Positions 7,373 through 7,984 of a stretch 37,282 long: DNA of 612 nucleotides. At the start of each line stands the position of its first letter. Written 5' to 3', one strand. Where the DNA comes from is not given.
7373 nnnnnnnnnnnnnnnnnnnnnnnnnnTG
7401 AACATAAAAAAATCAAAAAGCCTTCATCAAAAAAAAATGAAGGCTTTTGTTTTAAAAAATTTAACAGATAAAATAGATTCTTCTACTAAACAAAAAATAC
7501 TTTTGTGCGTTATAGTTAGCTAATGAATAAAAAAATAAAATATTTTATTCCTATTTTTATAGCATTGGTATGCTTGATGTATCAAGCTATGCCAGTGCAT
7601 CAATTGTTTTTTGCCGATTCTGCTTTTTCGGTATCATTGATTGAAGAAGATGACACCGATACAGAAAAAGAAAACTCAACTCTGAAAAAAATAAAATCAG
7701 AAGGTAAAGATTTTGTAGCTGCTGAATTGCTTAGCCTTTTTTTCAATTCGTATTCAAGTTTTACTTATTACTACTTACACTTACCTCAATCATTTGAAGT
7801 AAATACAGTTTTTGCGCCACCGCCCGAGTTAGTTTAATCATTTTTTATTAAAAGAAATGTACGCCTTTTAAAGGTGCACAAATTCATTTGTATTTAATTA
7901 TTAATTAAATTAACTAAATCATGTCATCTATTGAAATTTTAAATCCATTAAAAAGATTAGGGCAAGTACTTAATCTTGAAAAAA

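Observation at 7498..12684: Tripartite ABC-HlyD-TolC exporter bracketed by two paralogous 104-aa proteins of unrecognised family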

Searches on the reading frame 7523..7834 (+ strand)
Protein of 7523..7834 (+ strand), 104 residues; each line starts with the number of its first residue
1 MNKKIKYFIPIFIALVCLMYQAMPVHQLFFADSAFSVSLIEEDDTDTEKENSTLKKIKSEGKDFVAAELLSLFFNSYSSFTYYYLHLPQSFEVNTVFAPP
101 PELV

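Call 5: search_protein_families(library=pfam, proteins=[window:7523-7834:+], max_evalue=0.01)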
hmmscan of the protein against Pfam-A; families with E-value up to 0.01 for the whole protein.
window:7523-7834:+ (104 aa): 0 families

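Call 7: find_homologous_proteins(query=window:7523-7834:+, max_evalue=0.01)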
Query window:7523-7834:+ (104 aa): 8 proteins with E <= 0.01 among 11 candidates.
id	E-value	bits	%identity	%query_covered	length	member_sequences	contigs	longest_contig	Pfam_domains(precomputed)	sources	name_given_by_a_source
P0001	4.0e-61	221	100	100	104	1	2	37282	-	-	-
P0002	4.5e-39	151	69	100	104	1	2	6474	-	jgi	jgi:hypothetical protein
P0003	8.4e-38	146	66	100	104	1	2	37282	-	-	-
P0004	2.5e-35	139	63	100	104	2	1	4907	-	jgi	jgi:cytochrome c oxidase assembly protein Cox11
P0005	8.8e-31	124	57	100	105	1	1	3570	-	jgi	jgi:hypothetical protein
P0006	1.6e-30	123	62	100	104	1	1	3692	-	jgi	jgi:hypothetical protein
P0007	2.9e-29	119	56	100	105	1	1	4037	-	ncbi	ncbi:MAG: hypothetical protein RI955_1426 [Bacteroidota bacterium]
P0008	1.0e-24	105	54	100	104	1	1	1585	PF10669.14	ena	-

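Call 8: search_protein_families(library=ncbifam, proteins=[window:7523-7834:+], max_evalue=0.01)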
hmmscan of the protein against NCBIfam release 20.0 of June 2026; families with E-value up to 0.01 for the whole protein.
window:7523-7834:+ (104 aa): 0 families

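Call 9: find_encoding_contigs(protein=P0002, flank=10000)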
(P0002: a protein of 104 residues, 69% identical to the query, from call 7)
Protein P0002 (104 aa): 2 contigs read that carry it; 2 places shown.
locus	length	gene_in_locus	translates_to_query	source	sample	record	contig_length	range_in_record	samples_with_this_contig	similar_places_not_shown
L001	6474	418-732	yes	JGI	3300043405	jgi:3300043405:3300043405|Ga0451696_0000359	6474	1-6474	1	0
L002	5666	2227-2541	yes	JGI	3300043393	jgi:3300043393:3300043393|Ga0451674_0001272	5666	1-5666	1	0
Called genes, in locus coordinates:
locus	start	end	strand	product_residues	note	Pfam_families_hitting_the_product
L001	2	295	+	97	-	?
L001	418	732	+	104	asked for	-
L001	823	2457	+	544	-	PF00916:Sulfate_transp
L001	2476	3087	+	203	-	PF00484:Pro_CA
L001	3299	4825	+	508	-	PF03321:GH3, PF23571:GH3_M, PF23572:GH3_C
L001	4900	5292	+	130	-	PF04379:DUF525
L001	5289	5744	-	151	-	-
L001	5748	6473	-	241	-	?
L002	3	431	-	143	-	?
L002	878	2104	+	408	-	-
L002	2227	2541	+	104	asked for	-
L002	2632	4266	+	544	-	PF00916:Sulfate_transp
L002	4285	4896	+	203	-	PF00484:Pro_CA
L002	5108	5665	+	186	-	?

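Call 10: find_encoding_contigs(protein=P0004, flank=10000)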
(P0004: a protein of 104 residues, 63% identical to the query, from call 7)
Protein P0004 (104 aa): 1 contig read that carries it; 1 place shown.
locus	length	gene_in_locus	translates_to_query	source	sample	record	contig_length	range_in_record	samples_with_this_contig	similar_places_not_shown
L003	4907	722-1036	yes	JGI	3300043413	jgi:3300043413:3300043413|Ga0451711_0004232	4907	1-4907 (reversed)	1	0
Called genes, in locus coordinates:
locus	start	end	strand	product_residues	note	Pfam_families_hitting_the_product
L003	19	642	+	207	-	PF01895:PhoU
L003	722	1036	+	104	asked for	-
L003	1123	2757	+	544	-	PF00916:Sulfate_transp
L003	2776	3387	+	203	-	PF00484:Pro_CA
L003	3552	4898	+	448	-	PF05697:Trigger_N, PF28537:FKBP-like_TF, PF28539:TF_C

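Call 11: find_encoding_contigs(protein=P0005, flank=10000)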
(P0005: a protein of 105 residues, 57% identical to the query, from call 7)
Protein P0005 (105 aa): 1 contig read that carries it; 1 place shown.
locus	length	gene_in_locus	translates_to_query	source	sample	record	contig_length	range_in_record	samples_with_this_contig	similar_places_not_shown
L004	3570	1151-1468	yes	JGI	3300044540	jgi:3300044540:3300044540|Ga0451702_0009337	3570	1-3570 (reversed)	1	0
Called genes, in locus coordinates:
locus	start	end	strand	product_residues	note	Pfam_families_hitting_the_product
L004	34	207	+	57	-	PF27533:CapK_C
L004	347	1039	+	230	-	PF00072:Response_reg, PF00486:Trans_reg_C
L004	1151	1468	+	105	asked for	-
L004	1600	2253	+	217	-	PF00484:Pro_CA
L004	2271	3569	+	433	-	?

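Call 12: find_encoding_contigs(protein=P0006, flank=10000)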
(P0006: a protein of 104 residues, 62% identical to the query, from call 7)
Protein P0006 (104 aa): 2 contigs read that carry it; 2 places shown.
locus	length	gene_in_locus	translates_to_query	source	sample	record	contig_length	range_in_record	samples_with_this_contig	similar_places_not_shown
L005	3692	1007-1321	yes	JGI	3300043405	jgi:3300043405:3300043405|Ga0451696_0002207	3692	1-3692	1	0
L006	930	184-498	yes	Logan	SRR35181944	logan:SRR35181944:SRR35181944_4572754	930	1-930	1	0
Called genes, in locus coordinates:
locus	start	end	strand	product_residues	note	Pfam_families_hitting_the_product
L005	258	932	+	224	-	PF01895:PhoU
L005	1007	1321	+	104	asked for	-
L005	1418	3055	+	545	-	PF00916:Sulfate_transp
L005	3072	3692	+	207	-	?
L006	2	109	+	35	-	?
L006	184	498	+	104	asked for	-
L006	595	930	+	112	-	?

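Call 13: find_encoding_contigs(protein=P0007, flank=10000)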
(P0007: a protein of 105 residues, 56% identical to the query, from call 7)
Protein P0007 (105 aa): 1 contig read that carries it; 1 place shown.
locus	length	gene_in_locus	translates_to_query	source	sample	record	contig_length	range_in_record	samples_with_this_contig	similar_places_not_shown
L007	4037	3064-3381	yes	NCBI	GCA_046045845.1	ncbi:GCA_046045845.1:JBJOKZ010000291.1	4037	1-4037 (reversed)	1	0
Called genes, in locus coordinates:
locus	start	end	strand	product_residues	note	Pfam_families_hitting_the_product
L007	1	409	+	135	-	PF00528:BPD_transp_1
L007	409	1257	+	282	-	PF00528:BPD_transp_1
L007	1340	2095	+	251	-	PF00005:ABC_tran, PF02463:SMC_N (weak), PF13304:AAA_21 (weak)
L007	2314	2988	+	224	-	PF01895:PhoU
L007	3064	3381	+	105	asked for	-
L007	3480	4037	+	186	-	PF00916:Sulfate_transp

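Call 14: find_encoding_contigs(protein=P0008, flank=10000)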
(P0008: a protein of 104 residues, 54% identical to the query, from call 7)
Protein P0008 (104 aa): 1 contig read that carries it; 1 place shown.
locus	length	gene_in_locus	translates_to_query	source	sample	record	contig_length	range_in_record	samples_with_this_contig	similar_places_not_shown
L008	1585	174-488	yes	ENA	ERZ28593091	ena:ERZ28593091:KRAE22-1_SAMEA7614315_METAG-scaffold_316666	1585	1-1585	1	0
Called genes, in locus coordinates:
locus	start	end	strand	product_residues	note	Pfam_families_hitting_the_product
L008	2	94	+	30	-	?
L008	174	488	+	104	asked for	PF10669:Phage_Gp23 (weak)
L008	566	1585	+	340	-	?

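Call 17: find_related_loci(query=A2, collection=genome_contigs, flank=10000)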
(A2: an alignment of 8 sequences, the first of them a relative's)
Query A2 (104 aa) in genome_contigs; peptide patterns used: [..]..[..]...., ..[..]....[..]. (x = any residue, [..] = any of these).
44 stretches matched a pattern; 1 encode a relative of the query (tblastn E <= 1e-3); 1 distinct loci.
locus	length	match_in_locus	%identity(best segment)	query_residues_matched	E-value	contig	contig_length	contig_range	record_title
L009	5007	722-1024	62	1-101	2e-41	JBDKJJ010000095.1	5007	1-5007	MAG: Bacteroidota bacterium isolate guil_2019_sw_WHONDRS-S19S_0049_B_bin.15 scaffold_1683305, whole genome shotgun seque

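Call 19: find_related_loci(query=A2, collection=metagenome_contigs, flank=10000)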
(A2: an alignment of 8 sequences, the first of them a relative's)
Query A2 (104 aa) in metagenome_contigs; peptide patterns used: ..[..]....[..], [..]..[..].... (x = any residue, [..] = any of these).
600 stretches matched a pattern, but none encodes a relative of the query by tblastn (E <= 1e-3).

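Call 25: search_protein_representatives(alignment_id=A2)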
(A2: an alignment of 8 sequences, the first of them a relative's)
Query: 8 sequences, 105 profile positions. Proteins with E-value up to 0.001 (for the whole library): 2; up to 1e-10: 2; up to 1e-30: 1. The best 2 are listed.
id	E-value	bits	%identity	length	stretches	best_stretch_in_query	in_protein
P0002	3.6e-54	198.2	-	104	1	1-105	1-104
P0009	4.8e-12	62.8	-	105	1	1-103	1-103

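Call 27: find_encoding_contigs(protein=P0009, flank=10000)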
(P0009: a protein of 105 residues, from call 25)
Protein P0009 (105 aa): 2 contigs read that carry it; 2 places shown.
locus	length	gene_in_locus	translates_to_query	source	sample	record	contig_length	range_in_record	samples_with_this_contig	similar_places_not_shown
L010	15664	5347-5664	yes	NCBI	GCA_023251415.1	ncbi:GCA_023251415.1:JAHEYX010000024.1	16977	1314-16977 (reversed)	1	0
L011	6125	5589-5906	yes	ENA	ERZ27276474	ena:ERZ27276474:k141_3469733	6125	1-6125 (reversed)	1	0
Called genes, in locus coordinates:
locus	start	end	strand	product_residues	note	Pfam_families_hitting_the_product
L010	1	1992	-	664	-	?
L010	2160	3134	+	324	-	PF00348:polyprenyl_synt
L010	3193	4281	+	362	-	PF00216:Bac_DNA_binding (faint), PF18174:HU-CCDC81_bac_1, PF18175:HU-CCDC81_bac_2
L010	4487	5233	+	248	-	PF00487:FA_desaturase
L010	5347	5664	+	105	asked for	-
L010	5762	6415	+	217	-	PF00484:Pro_CA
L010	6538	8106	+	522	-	PF00916:Sulfate_transp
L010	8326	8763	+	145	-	PF03946:Ribosomal_L11_N, PF00298:Ribosomal_L11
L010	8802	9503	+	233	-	PF00687:Ribosomal_L1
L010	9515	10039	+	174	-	PF00466:Ribosomal_L10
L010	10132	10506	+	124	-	PF16320:Ribosomal_L12_N, PF00542:Ribosomal_L12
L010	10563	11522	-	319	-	-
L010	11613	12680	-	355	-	PF00266:Aminotran_5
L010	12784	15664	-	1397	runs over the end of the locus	?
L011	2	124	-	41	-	?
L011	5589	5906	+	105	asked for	-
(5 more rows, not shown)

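Call 37: find_homologous_proteins(query=A3, max_evalue=0.01)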
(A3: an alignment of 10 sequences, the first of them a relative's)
Query A3 (10 sequences) (104 aa, profile of the alignment): 17 proteins with E <= 0.01 among 621 candidates.
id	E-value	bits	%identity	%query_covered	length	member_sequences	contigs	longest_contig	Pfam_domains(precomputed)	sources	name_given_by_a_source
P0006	1.2e-48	182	62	100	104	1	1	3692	-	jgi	jgi:hypothetical protein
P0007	2.2e-48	181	56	100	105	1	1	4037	-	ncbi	ncbi:MAG: hypothetical protein RI955_1426 [Bacteroidota bacterium]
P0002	3.3e-48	181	69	100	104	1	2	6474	-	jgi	jgi:hypothetical protein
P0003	1.3e-47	179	66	100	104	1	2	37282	-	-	-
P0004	4.8e-47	177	63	100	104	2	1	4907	-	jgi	jgi:cytochrome c oxidase assembly protein Cox11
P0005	5.8e-46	173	57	100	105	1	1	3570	-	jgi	jgi:hypothetical protein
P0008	3.8e-44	168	54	100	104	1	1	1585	PF10669.14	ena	-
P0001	3.1e-42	161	100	100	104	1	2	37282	-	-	-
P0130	1.1e-40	156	55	100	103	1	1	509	-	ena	-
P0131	6.2e-40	154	58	100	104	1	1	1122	-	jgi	jgi:cell division protein FtsB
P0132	2.0e-38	149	51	100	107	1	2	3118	-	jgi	-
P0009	8.8e-38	147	30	92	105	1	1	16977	-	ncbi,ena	-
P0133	4.0e-33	132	35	92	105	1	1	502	-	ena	-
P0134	1.1e-29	121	53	83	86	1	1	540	-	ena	-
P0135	2.3e-29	120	55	83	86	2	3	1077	-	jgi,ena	jgi:hypothetical protein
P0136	4.4e-28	116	48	79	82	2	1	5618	-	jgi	jgi:hypothetical protein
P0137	5.2e-28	116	48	85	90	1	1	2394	-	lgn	-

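Call 40: find_encoding_contigs(protein=P0136, flank=10000, max_places=3)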
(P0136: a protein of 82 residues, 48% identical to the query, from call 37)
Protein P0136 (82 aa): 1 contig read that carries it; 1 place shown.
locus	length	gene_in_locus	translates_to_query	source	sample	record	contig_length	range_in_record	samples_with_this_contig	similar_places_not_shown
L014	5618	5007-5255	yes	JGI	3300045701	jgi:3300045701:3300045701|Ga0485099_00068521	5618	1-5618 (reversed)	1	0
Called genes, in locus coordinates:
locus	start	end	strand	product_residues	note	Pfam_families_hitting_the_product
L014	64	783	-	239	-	PF18962:Por_Secre_tail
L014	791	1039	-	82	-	-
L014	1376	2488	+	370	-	PF12849:PBP_like_2 (weak), PF00528:BPD_transp_1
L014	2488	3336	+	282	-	PF00528:BPD_transp_1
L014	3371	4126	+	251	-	PF00005:ABC_tran, PF02463:SMC_N (weak), PF13304:AAA_21 (weak)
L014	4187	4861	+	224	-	PF01895:PhoU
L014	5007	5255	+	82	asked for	-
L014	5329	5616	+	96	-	?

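Call 41: find_encoding_contigs(protein=P0132, flank=10000, max_places=3)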
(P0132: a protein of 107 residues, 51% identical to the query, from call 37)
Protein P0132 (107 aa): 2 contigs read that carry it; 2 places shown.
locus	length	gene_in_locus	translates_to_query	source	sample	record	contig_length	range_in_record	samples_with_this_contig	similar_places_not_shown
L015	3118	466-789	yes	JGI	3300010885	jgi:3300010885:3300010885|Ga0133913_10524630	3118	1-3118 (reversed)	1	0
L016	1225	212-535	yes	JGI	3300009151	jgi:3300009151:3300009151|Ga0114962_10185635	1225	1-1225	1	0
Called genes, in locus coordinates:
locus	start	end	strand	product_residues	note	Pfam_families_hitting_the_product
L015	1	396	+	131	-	?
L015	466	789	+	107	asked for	-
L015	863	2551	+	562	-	PF00664:ABC_membrane, PF00005:ABC_tran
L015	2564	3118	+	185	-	?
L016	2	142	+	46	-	?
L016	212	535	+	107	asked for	-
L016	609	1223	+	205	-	?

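Call 42: find_encoding_contigs(protein=P0137, flank=10000, max_places=3)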
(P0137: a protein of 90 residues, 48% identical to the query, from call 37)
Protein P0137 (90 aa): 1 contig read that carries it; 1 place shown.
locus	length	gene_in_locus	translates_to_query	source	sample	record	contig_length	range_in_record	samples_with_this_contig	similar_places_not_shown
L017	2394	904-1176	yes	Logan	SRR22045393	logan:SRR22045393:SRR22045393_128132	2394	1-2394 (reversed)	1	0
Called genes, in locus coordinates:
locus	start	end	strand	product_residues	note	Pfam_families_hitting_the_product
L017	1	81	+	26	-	?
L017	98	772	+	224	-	PF01895:PhoU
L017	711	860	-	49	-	-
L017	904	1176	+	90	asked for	-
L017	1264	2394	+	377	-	?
